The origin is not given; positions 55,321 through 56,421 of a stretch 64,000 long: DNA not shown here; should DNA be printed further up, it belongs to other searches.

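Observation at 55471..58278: Cas4-like nuclease translationally coupled to a fused PriS-PriL primase, divergent from PCNA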

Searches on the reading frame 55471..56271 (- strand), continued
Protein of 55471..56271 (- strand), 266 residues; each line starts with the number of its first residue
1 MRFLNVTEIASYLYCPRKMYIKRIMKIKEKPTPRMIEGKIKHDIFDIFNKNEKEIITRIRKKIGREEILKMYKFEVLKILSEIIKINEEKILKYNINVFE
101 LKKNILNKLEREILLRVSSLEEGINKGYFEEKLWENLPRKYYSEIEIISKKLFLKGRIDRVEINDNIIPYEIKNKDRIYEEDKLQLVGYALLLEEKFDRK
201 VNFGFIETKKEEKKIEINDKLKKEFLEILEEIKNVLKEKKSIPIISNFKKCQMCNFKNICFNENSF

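Call 31: find_related_loci(query=A1, collection=genome_contigs, flank=8000)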
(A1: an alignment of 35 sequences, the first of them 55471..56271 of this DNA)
Query A1 (266 aa) in genome_contigs; peptide patterns used: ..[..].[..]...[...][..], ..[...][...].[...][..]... (x = any residue, [..] = any of these).
393 stretches matched a pattern; 273 encode a relative of the query (tblastn E <= 1e-3); the best 80 are kept; 80 distinct loci.
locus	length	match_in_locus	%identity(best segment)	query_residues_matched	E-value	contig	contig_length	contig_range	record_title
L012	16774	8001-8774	47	3-263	1e-72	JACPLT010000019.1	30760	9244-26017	MAG: Candidatus Pacearchaeota archaeon isolate NC_groundwater_528_Ag_S-0.1um_33_10 S35_SO-1_scaffold_162923, whole genom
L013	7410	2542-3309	46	2-261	2e-69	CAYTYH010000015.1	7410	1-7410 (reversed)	MAG TPA_asm: Candidatus Woesearchaeota archaeon isolate binchicken_co184_488 genome assembly, contig: NODE_20807_length_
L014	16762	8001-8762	46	4-261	4e-68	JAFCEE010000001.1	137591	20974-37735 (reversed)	Candidatus Pacearchaeota archaeon isolate Meg22_1012_Bin_283 Meg22_1012_Bin_283_scaffold_326, whole genome shotgun seque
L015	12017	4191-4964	44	2-264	5e-68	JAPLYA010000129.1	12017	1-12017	MAG: Candidatus Pacearchaeota archaeon isolate LacPavin_0920_SED4_MAG_33_8 LacPavin_0920_SED4_scaffold_1699271, whole ge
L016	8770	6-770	43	4-260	6e-66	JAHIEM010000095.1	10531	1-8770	MAG: Nanoarchaeota archaeon isolate KR11_0.1_MetaG.mb.19 KR11_0.1_MetaG.mb.19_k141_752050, whole genome shotgun sequence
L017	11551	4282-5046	45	4-262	1e-64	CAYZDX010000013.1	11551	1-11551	MAG TPA_asm: Candidatus Woesearchaeota archaeon isolate binchicken_co19_568 genome assembly, contig: NODE_9557_length_11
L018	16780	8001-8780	41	2-262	6e-64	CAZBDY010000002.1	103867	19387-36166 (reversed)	MAG TPA_asm: Candidatus Woesearchaeota archaeon isolate SRP141376_co1_202 genome assembly, contig: NODE_482_length_10386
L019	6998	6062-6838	44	1-262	4e-64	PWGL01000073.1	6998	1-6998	MAG: Candidatus Pacearchaeota archaeon isolate T1Sed10_179m T1-Sed10-C13680, whole genome shotgun sequence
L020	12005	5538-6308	41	1-261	3e-63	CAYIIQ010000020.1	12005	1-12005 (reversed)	MAG TPA_asm: Candidatus Woesearchaeota archaeon isolate ERP119705_co24_1048 genome assembly, contig: NODE_7078_length_12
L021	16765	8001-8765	43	4-261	3e-63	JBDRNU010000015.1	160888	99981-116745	MAG: archaeon isolate MEGAHIT-group-1.914 k141_8327546, whole genome shotgun sequence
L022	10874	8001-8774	43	2-260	1e-61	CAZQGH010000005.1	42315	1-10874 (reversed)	MAG TPA_asm: Candidatus Woesearchaeota archaeon isolate SRP141376_co1_236 genome assembly, contig: NODE_2194_length_4231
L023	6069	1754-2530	41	4-261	2e-58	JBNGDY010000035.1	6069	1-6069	MAG: Candidatus Nanoarchaeia archaeon isolate E05-049 bin34.fa-35, whole genome shotgun sequence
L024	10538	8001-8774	39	2-260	8e-58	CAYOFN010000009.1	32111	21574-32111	MAG TPA_asm: Candidatus Woesearchaeota archaeon isolate SRP178699_co1_587 genome assembly, contig: NODE_1440_length_3211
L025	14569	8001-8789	38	3-260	1e-54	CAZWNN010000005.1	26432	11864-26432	MAG TPA_asm: Candidatus Woesearchaeota archaeon isolate SRP178699_co2_474 genome assembly, contig: NODE_1038_length_2643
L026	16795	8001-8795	38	3-260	5e-53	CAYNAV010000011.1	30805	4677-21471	MAG TPA_asm: Candidatus Woesearchaeota archaeon isolate SRP178699_co1_438 genome assembly, contig: NODE_1568_length_3080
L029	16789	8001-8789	37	3-260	6e-52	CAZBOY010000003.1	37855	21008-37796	MAG TPA_asm: Candidatus Woesearchaeota archaeon isolate SRP178699_co2_446 genome assembly, contig: NODE_424_length_37855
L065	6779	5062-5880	30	4-264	3e-36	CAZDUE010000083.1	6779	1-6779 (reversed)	MAG TPA_asm: uncultured Methanosarcinales archaeon isolate binchicken_co125_66 genome assembly, contig: NODE_22427_lengt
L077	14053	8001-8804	29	5-265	3e-35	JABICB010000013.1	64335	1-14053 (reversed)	MAG: archaeon isolate SI048_bin40 k141_789030, whole genome shotgun sequence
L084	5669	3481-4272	31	1-260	1e-33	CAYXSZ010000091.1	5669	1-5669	MAG TPA_asm: Candidatus Woesearchaeota archaeon isolate binchicken_co381_152 genome assembly, contig: k141_89887, whole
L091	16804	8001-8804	30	4-263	8e-33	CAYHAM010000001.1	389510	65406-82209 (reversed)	MAG TPA_asm: uncultured Methanosarcinales archaeon isolate ERP119294_co1_446 genome assembly, contig: NODE_19_length_389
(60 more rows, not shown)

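Call 40: predict_structure(alignment_id=A1)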
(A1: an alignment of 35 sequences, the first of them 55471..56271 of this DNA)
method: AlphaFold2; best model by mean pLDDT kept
length: 266 residues; sequences in the alignment: 35
mean_pLDDT: 93.6   pTM: 0.89
mean pLDDT of the five models: 93.6, 93.5, 93.4, 92.7, 92.5
residues with pLDDT >= 90: 220; 70-90: 38; 50-70: 8; < 50: 0
segments of 3 or more residues with pLDDT < 50: none
pLDDT, mean of each block of 10 residues (from residue 1): 91 88 90 95 97 97 97 97 98 97 95 96 97 97 97 97 96 94 97 97 97 97 97 90 74 85 69
secondary structure, 60 per line:
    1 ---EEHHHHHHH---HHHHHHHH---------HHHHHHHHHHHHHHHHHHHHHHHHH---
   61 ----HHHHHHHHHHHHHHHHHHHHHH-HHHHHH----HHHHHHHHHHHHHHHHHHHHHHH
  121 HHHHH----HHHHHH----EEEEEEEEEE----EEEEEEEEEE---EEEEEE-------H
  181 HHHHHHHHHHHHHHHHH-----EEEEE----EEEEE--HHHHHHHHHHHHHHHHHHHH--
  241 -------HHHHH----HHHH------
elements in order: H6-12 H16-23 H33-57 H65-86 H88-93 H98-125 H130-135 E140-149 E154-163 E167-172 H180-197 E203-207 E212-216 H219-238 H248-252 H257-260

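Call 43: fold_search(model_id=the predicted structure, library=pdb)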
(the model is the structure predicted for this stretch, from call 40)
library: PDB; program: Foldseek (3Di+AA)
matches with E <= 10: 191; with E <= 0.001: 25
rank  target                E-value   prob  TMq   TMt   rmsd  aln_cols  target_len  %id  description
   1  5ean_A                8.4e-09  1.00  0.53  0.16   8.3       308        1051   18  Crystal structure of Dna2 in complex with a 5' overhang DNA (released 2015-11-18)
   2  5eaw_A                2.4e-08  1.00  0.54  0.17   7.4       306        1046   17  Crystal structure of Dna2 nuclease-helicase (released 2015-11-18)
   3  5eax_A                4.3e-08  1.00  0.54  0.16   8.2       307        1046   18  Crystal structure of Dna2 in complex with an ssDNA (released 2015-11-18)
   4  8d3l_J                1.2e-07  1.00  0.52  0.62   5.8       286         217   17  Type I-C Cas4-Cas1-Cas2 complex bound to a PAM/PAM prespacer (released 2022-11-02)
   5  8d3l_I                7.1e-07  1.00  0.54  0.64   5.0       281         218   17  Type I-C Cas4-Cas1-Cas2 complex bound to a PAM/PAM prespacer (released 2022-11-02)
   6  7mi5_A                7.9e-07  1.00  0.53  0.27   6.7       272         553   14  Asymmetrical PAM-Non PAM prespacer bound Cas4/Cas1/Cas2 complex (released 2021-11-17)
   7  8d3q_J                1.5e-06  1.00  0.40  0.54   2.7       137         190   22  Type I-C Cas4-Cas1-Cas2 complex bound to a PAM/NoPAM prespacer (released 2022-11-02)
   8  7mi4_A                1.9e-06  1.00  0.42  0.21   2.1       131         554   23  Symmetrical PAM-PAM prespacer bound Cas4/Cas1/Cas2 complex (released 2021-11-17)
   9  4r5q                  1.3e-05  1.00  0.34  0.41   7.8       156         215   23  Crystal structure and nuclease activity of the CRISPR-associated Cas4 protein Pcal_0546 from Pyrobaculum calidifontis co (released 2014-09-17)
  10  5zyt_C                4.3e-05  1.00  0.32  0.37  14.0       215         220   14  Crystal structure of human MGME1 with 3' overhang double strand DNA3 (released 2018-09-19)
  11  5zyv_A                4.5e-05  1.00  0.33  0.42  10.5       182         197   16  Crystal structure of human MGME1 with single strand DNA2 and Ca2+ (released 2018-09-19)
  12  9iab_B                8.3e-05  1.00  0.39  0.39  10.0       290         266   11  Structure of the Argonaute-associated Cas4 family protein 1 (ACE1) from Chroococcidiopsis thermalis (CtACE1) (released 2025-04-23)
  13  9iac_B                8.3e-05  1.00  0.37  0.37  10.4       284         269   14  Structure of the Argonaute-associated Cas4 family protein 1 (ACE1) from Microcystis aeruginosa (MaACE1) (released 2025-04-23)
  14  9iac_A                8.3e-05  1.00  0.37  0.37  10.3       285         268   14  Structure of the Argonaute-associated Cas4 family protein 1 (ACE1) from Microcystis aeruginosa (MaACE1) (released 2025-04-23)
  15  9iab_A                9.2e-05  1.00  0.37  0.37  11.0       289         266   11  Structure of the Argonaute-associated Cas4 family protein 1 (ACE1) from Chroococcidiopsis thermalis (CtACE1) (released 2025-04-23)
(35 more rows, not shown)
